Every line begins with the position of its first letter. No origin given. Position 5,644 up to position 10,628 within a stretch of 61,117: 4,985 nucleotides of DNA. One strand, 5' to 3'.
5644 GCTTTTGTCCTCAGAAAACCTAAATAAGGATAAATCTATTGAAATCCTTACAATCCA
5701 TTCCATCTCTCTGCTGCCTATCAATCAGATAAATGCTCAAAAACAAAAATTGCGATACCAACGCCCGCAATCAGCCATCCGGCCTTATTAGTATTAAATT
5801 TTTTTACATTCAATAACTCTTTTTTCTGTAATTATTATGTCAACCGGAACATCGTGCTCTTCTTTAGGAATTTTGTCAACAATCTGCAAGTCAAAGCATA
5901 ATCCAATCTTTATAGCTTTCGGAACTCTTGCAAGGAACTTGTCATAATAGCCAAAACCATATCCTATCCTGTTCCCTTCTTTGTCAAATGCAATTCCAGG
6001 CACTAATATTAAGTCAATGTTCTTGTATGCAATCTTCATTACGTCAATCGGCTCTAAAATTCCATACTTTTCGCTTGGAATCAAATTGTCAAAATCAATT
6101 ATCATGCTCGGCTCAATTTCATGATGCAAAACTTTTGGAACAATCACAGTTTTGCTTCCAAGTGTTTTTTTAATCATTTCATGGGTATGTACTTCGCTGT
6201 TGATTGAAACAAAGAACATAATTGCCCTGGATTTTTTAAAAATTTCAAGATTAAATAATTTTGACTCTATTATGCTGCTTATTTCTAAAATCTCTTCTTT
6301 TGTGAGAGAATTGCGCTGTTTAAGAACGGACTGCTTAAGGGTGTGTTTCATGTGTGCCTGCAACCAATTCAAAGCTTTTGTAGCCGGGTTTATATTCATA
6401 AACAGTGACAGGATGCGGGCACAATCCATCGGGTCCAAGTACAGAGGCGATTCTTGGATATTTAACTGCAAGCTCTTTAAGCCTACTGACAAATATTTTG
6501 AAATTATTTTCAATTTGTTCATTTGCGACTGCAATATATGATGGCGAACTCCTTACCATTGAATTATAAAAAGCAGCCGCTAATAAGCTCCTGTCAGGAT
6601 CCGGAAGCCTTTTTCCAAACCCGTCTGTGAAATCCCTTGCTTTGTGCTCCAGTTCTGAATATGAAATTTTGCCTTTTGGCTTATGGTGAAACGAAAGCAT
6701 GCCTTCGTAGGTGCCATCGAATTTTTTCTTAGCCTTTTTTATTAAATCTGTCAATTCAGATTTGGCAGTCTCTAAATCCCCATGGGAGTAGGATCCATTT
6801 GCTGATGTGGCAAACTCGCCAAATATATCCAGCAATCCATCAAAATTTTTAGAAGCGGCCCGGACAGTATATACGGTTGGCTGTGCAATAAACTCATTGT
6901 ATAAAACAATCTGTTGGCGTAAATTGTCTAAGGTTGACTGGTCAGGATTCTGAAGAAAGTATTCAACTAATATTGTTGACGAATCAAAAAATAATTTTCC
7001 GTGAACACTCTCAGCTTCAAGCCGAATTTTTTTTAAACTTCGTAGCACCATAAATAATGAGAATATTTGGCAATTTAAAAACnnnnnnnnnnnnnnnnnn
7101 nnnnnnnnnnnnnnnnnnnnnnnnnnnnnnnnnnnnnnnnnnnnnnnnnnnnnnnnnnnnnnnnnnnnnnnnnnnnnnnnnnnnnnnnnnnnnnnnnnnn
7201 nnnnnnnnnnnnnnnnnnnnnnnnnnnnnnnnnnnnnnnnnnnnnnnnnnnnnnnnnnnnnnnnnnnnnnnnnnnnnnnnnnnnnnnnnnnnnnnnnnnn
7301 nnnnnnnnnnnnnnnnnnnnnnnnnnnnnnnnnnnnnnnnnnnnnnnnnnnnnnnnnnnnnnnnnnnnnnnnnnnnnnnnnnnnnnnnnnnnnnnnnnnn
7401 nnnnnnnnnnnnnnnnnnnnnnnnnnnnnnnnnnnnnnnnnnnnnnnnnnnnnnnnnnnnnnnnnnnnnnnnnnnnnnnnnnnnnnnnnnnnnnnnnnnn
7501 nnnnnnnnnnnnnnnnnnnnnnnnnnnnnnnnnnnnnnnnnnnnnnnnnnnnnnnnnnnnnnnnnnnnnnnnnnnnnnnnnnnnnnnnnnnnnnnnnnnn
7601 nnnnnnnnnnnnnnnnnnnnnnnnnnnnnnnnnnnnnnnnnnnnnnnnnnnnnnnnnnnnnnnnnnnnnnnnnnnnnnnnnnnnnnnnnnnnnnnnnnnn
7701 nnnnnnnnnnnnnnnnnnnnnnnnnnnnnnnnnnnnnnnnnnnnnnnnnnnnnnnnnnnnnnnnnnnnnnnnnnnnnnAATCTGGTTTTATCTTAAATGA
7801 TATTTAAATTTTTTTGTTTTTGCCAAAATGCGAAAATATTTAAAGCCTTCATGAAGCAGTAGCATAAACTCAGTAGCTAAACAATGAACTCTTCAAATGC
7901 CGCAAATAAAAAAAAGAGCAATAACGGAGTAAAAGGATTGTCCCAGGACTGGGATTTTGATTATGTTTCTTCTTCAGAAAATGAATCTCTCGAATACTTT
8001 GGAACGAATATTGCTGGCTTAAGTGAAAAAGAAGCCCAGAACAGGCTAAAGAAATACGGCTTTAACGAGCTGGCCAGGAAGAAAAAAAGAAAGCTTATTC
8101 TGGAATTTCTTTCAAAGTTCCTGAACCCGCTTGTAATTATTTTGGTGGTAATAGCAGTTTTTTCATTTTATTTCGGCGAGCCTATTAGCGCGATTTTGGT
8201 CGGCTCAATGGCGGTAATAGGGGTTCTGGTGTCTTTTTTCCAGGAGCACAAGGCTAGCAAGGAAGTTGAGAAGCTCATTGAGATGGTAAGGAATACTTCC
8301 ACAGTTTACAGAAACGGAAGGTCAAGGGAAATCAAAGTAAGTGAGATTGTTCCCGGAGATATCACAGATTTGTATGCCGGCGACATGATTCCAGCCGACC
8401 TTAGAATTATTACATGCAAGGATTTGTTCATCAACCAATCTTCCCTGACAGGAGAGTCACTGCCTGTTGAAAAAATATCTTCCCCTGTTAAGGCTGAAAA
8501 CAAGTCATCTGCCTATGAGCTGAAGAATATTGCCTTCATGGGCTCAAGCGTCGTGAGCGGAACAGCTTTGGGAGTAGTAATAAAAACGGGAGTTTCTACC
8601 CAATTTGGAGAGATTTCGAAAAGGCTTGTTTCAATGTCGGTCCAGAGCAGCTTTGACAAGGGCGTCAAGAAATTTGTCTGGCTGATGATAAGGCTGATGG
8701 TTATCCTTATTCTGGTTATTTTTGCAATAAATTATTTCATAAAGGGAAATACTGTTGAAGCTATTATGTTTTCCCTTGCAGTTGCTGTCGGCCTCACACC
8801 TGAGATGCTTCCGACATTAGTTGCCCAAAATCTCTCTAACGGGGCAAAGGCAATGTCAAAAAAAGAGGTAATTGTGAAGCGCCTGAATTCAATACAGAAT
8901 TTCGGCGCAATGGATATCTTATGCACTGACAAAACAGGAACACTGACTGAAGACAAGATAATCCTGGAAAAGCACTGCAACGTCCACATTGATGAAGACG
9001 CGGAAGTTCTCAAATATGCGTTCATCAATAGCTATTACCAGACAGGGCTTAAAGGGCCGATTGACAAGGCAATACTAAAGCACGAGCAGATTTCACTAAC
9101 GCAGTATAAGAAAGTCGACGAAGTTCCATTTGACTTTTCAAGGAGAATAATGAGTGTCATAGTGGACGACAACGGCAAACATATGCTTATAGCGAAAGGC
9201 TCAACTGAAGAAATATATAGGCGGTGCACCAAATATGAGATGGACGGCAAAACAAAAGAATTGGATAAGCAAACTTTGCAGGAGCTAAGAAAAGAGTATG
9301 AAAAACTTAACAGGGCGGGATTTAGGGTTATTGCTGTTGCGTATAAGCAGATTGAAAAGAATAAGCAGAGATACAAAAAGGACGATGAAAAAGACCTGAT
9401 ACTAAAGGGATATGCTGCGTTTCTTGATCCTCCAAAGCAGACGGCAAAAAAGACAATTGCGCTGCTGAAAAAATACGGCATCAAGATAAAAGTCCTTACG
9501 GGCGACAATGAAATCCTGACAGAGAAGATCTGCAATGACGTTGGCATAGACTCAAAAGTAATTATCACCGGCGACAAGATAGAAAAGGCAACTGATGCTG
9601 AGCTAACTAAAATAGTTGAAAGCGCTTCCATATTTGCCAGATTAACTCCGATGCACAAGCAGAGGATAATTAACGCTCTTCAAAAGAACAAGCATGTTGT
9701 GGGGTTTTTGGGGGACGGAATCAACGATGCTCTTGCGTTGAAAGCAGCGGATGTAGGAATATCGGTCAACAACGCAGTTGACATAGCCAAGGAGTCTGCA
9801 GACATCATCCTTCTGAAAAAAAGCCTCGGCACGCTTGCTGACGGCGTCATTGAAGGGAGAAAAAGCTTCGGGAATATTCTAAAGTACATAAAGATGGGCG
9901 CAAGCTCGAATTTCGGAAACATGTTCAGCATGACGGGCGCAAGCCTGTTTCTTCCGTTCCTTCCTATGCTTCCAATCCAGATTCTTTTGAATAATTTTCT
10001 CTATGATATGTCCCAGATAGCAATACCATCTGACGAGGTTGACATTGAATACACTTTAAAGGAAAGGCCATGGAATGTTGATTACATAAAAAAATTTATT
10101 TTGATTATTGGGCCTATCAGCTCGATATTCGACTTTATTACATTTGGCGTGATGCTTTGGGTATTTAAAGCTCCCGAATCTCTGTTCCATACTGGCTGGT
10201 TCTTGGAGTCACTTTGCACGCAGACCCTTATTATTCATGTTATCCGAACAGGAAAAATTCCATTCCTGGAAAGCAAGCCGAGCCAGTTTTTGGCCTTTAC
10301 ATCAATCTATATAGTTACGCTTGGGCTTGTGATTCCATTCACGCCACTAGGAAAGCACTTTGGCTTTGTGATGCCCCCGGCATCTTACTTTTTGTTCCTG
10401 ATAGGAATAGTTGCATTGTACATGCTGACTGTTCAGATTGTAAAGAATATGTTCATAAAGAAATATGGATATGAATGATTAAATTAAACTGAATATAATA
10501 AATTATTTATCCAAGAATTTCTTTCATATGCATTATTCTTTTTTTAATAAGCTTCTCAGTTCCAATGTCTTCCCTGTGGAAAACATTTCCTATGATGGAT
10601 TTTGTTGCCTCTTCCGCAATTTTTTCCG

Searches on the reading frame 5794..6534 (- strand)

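Call 63: search_protein_families(library=pfam, proteins=[window:5794-6534:-])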
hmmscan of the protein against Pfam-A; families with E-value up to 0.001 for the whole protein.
window:5794-6534:- (246 aa): 1 family
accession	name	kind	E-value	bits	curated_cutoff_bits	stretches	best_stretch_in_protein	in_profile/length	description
PF01812.26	5-FTHF_cyc-lig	-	2.9e-42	145.2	27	1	63-237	1-186/186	5-formyltetrahydrofolate cyclo-ligase family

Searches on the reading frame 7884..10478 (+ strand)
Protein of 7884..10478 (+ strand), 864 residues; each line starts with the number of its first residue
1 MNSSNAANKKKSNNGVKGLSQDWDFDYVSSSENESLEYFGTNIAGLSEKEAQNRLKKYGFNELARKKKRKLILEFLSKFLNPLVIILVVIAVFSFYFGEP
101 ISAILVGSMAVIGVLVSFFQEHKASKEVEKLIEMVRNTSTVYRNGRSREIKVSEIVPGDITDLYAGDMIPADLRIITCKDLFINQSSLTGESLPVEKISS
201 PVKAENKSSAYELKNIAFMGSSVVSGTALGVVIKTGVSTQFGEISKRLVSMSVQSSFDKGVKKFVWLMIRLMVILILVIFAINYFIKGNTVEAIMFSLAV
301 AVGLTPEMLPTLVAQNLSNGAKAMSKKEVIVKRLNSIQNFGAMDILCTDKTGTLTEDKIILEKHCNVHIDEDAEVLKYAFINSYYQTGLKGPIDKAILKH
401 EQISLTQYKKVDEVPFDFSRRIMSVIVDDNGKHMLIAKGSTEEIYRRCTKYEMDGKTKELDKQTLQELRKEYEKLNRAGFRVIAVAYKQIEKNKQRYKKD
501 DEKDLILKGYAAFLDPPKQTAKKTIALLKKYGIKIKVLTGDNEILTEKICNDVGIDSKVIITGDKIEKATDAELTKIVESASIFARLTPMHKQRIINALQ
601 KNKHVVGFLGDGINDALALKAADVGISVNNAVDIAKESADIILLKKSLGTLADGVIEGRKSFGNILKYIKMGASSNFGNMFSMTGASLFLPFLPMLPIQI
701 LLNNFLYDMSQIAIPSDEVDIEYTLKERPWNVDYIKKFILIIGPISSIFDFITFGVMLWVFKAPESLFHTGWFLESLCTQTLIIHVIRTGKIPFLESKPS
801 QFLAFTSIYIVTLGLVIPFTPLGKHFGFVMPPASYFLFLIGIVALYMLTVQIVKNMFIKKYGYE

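Call 63: search_protein_families(library=pfam, proteins=[window:7884-10478:+])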
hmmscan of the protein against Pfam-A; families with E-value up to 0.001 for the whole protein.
window:7884-10478:+ (864 aa): 6 families
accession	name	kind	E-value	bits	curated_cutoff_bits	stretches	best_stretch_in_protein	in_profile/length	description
PF00122.25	E1-E2_ATPase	-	3.2e-41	141.3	28.1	1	134-327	2-181/181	E1-E2 ATPase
PF00689.26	Cation_ATPase_C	-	1.6e-18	67.6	27.3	1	692-854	1-173/175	Cation transporting ATPase, C-terminus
PF00690.31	Cation_ATPase_N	-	2.1e-16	59.7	20.4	1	33-94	7-69/69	Cation transporter/ATPase, N-terminus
PF00702.32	Hydrolase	-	9.1e-15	56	26.4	1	344-623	2-191/191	haloacid dehalogenase-like hydrolase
PF13246.12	Cation_ATPase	-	2.3e-11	44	21.7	1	367-451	6-91/91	Cation transport ATPase (P-type)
PF08282.18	Hydrolase_3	-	0.00073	19.8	20.9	1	594-646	194-246/255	haloacid dehalogenase-like hydrolase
